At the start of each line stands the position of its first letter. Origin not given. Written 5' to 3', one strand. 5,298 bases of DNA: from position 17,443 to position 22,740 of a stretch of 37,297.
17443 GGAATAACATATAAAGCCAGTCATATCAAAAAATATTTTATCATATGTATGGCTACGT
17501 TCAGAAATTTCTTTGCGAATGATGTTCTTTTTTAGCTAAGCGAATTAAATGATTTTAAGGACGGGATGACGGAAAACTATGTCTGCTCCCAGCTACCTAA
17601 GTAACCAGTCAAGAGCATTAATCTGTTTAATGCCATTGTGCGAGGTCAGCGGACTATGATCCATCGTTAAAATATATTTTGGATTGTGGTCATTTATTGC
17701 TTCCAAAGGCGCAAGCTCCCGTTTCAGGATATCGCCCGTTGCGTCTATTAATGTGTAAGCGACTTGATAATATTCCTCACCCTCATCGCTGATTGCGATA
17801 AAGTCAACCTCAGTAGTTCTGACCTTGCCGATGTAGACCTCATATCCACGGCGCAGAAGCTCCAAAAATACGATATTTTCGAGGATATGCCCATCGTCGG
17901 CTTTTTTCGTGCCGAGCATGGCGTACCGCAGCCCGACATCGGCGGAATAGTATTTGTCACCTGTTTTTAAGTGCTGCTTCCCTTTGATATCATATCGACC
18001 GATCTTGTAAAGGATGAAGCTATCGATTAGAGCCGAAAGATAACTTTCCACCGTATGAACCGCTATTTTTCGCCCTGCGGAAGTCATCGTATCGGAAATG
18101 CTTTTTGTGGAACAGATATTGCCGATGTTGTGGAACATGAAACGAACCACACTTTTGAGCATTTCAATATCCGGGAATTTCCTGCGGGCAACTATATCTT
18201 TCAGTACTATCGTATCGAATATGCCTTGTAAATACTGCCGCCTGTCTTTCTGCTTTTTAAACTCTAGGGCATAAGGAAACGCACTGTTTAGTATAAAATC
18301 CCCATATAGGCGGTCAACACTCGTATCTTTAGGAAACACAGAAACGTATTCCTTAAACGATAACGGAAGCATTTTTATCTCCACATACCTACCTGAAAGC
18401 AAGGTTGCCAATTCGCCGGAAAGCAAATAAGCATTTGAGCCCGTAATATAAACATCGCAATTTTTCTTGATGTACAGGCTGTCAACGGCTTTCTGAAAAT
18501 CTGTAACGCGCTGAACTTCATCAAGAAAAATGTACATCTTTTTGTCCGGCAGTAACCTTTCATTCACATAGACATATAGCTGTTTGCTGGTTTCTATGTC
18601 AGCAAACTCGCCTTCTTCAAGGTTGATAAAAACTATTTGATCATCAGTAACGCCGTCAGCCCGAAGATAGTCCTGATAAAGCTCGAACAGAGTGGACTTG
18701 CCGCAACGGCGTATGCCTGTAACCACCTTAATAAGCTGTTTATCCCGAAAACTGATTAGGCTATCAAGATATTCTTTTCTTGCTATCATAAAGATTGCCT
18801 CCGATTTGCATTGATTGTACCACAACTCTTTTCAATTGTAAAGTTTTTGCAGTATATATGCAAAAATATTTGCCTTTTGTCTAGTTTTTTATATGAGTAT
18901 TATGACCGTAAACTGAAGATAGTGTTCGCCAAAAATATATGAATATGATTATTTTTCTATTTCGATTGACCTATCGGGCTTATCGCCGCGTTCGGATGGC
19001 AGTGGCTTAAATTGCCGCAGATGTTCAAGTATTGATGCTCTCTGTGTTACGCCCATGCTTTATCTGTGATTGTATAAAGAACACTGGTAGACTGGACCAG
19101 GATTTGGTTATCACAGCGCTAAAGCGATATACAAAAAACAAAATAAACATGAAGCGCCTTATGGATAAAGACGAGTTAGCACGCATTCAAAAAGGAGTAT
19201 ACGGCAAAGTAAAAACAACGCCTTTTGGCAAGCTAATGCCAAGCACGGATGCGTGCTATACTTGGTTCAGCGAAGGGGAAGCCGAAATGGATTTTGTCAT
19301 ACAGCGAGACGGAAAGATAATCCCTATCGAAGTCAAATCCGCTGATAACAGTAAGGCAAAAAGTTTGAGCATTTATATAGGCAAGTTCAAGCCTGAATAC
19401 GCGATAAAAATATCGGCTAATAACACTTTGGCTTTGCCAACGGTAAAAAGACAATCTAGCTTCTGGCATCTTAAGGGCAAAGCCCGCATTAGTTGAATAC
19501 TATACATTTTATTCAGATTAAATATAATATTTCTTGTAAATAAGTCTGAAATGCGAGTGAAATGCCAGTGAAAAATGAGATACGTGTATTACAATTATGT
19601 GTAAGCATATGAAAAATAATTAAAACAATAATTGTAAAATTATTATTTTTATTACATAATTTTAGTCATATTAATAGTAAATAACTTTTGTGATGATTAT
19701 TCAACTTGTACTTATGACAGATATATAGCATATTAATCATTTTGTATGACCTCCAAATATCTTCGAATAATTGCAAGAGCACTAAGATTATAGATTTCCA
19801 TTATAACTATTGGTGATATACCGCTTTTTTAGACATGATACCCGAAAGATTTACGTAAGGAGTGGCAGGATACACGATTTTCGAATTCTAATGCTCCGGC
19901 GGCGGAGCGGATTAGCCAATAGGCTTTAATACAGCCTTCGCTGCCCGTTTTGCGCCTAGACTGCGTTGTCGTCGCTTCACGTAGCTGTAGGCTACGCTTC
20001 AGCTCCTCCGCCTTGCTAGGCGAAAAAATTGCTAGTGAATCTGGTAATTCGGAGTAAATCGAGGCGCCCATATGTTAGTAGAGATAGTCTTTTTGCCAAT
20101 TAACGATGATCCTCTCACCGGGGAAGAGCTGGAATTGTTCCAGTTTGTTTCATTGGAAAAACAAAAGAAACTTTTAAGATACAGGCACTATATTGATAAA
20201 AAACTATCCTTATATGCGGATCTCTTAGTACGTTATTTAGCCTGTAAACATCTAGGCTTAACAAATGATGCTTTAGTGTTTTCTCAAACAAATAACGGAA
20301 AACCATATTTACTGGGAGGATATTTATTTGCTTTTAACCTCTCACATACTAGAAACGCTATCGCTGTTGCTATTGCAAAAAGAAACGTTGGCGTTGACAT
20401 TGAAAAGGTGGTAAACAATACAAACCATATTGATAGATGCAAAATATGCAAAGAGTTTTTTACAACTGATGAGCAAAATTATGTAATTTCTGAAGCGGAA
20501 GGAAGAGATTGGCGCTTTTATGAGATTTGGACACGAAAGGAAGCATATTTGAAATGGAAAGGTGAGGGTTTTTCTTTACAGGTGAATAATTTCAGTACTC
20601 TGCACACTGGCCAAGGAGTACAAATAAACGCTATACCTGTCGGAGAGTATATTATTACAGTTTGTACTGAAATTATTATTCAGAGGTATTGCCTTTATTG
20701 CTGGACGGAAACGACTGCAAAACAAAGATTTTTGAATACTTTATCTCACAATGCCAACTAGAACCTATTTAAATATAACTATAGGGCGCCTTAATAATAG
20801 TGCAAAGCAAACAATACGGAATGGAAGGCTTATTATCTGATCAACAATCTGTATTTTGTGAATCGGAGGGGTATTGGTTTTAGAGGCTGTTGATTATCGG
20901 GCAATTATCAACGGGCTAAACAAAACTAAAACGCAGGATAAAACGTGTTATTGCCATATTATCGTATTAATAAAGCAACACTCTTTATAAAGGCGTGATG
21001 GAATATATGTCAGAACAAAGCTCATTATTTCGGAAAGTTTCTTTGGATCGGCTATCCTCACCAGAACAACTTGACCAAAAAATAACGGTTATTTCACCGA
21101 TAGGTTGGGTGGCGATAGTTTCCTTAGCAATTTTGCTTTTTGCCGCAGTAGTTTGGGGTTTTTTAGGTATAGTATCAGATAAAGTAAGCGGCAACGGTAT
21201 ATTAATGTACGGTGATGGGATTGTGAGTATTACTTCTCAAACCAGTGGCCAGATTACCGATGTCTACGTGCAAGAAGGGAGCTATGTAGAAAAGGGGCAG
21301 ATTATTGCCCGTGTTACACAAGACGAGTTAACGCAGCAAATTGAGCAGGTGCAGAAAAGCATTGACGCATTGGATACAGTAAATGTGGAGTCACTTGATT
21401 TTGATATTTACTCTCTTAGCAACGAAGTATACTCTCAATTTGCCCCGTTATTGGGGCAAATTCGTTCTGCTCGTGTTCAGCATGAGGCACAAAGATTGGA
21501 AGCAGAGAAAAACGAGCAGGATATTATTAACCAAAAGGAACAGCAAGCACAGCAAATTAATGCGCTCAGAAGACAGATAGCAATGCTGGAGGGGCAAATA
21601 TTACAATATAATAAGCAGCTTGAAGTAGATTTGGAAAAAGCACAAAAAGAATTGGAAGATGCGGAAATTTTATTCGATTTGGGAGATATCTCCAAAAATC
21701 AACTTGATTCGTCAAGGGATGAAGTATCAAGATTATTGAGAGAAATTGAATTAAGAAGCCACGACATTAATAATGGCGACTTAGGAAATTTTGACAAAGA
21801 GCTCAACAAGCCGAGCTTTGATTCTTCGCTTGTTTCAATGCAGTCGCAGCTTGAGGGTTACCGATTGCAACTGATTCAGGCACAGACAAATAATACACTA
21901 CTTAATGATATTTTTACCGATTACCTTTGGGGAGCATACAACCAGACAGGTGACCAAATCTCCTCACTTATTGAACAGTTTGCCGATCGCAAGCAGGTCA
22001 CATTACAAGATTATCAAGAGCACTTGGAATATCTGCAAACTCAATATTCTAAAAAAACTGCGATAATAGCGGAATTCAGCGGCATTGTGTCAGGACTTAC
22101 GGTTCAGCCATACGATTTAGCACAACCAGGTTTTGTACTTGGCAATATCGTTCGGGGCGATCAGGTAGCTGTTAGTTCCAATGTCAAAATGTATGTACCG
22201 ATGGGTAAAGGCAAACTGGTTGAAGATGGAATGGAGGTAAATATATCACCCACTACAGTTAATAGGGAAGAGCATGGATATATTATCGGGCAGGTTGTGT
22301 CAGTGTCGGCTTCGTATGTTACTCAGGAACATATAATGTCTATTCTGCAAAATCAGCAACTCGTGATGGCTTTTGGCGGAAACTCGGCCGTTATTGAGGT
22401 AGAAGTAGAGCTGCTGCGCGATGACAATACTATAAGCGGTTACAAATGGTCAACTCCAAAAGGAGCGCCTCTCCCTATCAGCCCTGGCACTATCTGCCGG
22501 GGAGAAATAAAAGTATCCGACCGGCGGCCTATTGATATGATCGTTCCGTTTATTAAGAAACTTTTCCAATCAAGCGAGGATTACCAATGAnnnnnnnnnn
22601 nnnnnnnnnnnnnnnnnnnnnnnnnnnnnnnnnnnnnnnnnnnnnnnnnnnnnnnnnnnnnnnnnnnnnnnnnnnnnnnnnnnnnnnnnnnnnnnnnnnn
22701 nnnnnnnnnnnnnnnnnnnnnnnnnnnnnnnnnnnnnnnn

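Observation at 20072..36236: Composite locus: PPTase + NHLM-type exporter triad + HExxH protein + ECF sigma + partner-switching module + C-A-T-R NRPS + double-glycine peptide (candidate undescribed system)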

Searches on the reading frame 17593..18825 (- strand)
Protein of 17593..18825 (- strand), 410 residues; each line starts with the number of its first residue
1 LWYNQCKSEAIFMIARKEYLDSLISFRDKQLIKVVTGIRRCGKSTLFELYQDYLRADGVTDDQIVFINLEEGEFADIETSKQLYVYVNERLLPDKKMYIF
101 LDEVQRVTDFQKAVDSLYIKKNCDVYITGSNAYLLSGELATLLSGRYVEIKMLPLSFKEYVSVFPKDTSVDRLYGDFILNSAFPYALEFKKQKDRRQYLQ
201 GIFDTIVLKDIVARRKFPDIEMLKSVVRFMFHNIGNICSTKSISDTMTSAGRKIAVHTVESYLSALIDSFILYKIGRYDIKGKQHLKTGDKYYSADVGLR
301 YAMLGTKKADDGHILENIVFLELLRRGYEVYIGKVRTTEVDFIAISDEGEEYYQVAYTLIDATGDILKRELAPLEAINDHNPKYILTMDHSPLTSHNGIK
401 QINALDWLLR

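Call 6: search_protein_families(library=pfam, proteins=[window:17593-18825:-], max_evalue=0.1)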
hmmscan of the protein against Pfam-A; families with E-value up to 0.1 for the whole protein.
window:17593-18825:- (410 aa): 5 families
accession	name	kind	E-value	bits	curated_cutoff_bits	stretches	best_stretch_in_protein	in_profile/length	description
PF13173.12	AAA_14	-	5.1e-35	120.7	27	1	31-160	3-128/129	AAA domain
PF13635.12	DUF4143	-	3.8e-17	62.9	28.1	1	209-349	2-150/160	Domain of unknown function (DUF4143)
PF13401.12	AAA_22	-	0.011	16.5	27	1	29-92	4-59/130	AAA domain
PF19263.5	DUF5906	-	0.012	16.7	27.6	0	36-89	2-54/114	Family of unknown function (DUF5906)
PF01637.24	ATPase_2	-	0.012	15.9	33.2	0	27-57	17-47/225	ATPase domain predominantly from Archaea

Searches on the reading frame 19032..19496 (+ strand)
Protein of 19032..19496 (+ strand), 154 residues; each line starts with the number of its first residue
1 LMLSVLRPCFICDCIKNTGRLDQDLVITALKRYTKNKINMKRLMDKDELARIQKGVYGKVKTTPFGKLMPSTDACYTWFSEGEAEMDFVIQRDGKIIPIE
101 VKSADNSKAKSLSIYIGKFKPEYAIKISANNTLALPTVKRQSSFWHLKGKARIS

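Call 6: search_protein_families(library=pfam, proteins=[window:19032-19496:+], max_evalue=0.1)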
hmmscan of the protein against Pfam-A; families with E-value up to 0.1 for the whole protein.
window:19032-19496:+ (154 aa): 2 families
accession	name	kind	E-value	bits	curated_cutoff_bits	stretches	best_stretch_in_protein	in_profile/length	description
PF13635.12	DUF4143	-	5.1e-06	26.7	28.1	1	73-103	128-159/160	Domain of unknown function (DUF4143)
PF19570.5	DUF6088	-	0.012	15.8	25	1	38-74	31-68/172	Family of unknown function (DUF6088)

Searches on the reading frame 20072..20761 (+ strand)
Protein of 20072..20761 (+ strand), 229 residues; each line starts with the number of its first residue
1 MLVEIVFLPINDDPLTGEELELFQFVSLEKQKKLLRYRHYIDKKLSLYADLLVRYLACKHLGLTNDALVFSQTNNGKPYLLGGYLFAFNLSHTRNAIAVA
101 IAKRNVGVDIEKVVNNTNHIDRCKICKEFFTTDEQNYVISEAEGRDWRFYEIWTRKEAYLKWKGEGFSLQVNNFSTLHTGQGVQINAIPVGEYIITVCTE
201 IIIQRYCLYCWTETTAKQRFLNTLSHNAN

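Call 4: search_protein_families(library=pfam, proteins=[window:20072-20761:+], max_evalue=0.01)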
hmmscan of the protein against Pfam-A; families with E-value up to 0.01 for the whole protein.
window:20072-20761:+ (229 aa): 2 families
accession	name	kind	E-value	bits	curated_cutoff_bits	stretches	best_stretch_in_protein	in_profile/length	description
PF01648.25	ACPS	-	2.6e-13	50.4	25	1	106-185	2-85/111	4'-phosphopantetheinyl transferase superfamily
PF22624.1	AASDHPPT_N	-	3.6e-11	43.6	27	1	19-100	10-96/100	4'-phosphopantetheinyl transferase, N-terminal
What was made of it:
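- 20072..20761 (+): Sfp-type 4'-phosphopantetheinyl transferase. It is an accessory, not a conserved part of the cassette. PF01648 (50 bits) and PF22624 (44 bits) (call 4).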

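Call 5: search_protein_families(library=ncbifam, proteins=[window:20072-20761:+], max_evalue=0.001)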
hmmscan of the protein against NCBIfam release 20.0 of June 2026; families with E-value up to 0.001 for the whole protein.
window:20072-20761:+ (229 aa): 4 families
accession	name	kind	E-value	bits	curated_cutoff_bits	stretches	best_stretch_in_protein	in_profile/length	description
NF047349.1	4PPT_AusB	equivalog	2.1e-22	79.6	225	1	28-200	23-189/205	aureusimine biosynthesis 4'-phosphopantetheinyl transferase AusB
NF007676.0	PRK10351.1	equivalog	5.1e-15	55.6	174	1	72-201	53-179/195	4'-phosphopantetheinyl transferase AcpT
NF042922.1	4PPT_HetI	equivalog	1.4e-13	50.7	370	1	53-168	67-184/235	4'-phosphopantetheinyl transferase HetI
TIGR00556.1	pantethn_trn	domain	8.8e-09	35.5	45.35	1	104-174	3-75/128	phosphopantetheine--protein transferase domain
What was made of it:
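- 20072..20761 (+): The best NCBIfam hit is AusB, at 80 bits against a cut-off of 225 (call 5).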

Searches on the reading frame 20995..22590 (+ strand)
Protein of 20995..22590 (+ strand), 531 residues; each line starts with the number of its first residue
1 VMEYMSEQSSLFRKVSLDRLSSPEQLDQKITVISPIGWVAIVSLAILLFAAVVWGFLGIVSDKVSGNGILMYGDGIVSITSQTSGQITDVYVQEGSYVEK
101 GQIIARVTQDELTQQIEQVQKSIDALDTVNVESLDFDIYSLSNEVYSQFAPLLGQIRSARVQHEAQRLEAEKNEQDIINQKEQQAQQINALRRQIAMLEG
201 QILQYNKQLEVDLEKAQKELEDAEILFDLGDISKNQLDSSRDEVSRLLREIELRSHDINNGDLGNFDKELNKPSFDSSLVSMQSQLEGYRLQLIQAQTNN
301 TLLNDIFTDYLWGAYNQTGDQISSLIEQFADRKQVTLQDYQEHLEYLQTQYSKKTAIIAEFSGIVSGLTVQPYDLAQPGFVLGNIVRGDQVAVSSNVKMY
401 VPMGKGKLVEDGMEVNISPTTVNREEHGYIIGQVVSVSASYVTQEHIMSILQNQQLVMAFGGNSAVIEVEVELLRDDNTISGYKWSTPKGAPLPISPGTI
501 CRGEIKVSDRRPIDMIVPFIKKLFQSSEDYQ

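Call 4: search_protein_families(library=pfam, proteins=[window:20995-22590:+], max_evalue=0.01)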
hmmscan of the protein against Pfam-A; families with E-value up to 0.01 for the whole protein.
window:20995-22590:+ (531 aa): 4 families
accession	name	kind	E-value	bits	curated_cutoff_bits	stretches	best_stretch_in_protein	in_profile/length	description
PF13533.13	Biotin_lipoyl_2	-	3.4e-09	36.7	29.8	1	77-107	1-31/32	Biotin-lipoyl like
PF16576.10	HlyD_D23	-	5.4e-06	26.3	30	1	75-202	18-119/214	Barrel-sandwich domain of CusB or HlyD membrane-fusion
PF13437.12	HlyD_3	-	3.4e-05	25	22.2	0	79-110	2-34/106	HlyD family secretion protein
PF00364.28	Biotin_lipoyl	-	0.00072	19.8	22.1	1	77-106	43-72/73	Biotin-requiring enzyme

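Call 5: search_protein_families(library=ncbifam, proteins=[window:20995-22590:+], max_evalue=0.001)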
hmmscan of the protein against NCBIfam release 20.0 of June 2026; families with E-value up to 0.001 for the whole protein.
window:20995-22590:+ (531 aa): 11 families
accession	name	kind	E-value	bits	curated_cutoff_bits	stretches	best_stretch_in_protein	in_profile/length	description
TIGR03794.1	NHLM_micro_HlyD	equivalog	9.8e-89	298.1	156.2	1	19-522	1-421/421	NHLP bacteriocin system secretion protein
TIGR01843.1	type_I_hlyD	subfamily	3e-16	59.4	208.65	1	35-256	2-216/422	HlyD family type I secretion periplasmic adaptor subunit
TIGR00998.1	8a0101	subfamily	1.8e-10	40.3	390.8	1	38-151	6-116/334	EmrA/EmrK family multidrug efflux transporter periplasmic adaptor subunit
TIGR01730.1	RND_mfp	subfamily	8.1e-10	38.2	94.9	1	77-127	27-77/322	efflux RND transporter periplasmic adaptor subunit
NF007785.0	PRK10476.1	equivalog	2.4e-05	23.4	376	1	38-127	15-99/347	multidrug transporter subunit MdtN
TIGR02971.1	heterocyst_DevB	subfamily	2.6e-05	23.8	129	0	156-259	64-159/327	ABC exporter membrane fusion protein, DevB family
NF038055.1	T3SS_SctB_pilot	subfamily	7.5e-05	22.3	37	1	48-187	134-275/313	type III secretion system translocon subunit SctB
TIGR02169.1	SMC_prok_A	equivalog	7.7e-05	20.6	729.4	1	108-356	253-498/1165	chromosome segregation protein SMC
NF004309.0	PRK05704.1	equivalog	0.00017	21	449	1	77-254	46-194/408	2-oxoglutarate dehydrogenase complex dihydrolipoyllysine-residue succinyltransferase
TIGR01000.1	bacteriocin_acc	subfamily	0.00025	20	258.85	1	41-417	25-380/457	bacteriocin secretion accessory protein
NF006079.0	PRK08225.1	equivalog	0.00071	19.6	95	0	77-106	39-68/70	acetyl-CoA carboxylase biotin carboxyl carrier protein subunit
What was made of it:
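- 20995..22590 (+): HlyD-like adaptor of the NHLM exporter (alternative ATG start at 21007). TIGR03794, 298 bits against a cut-off of 156 (call 5).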
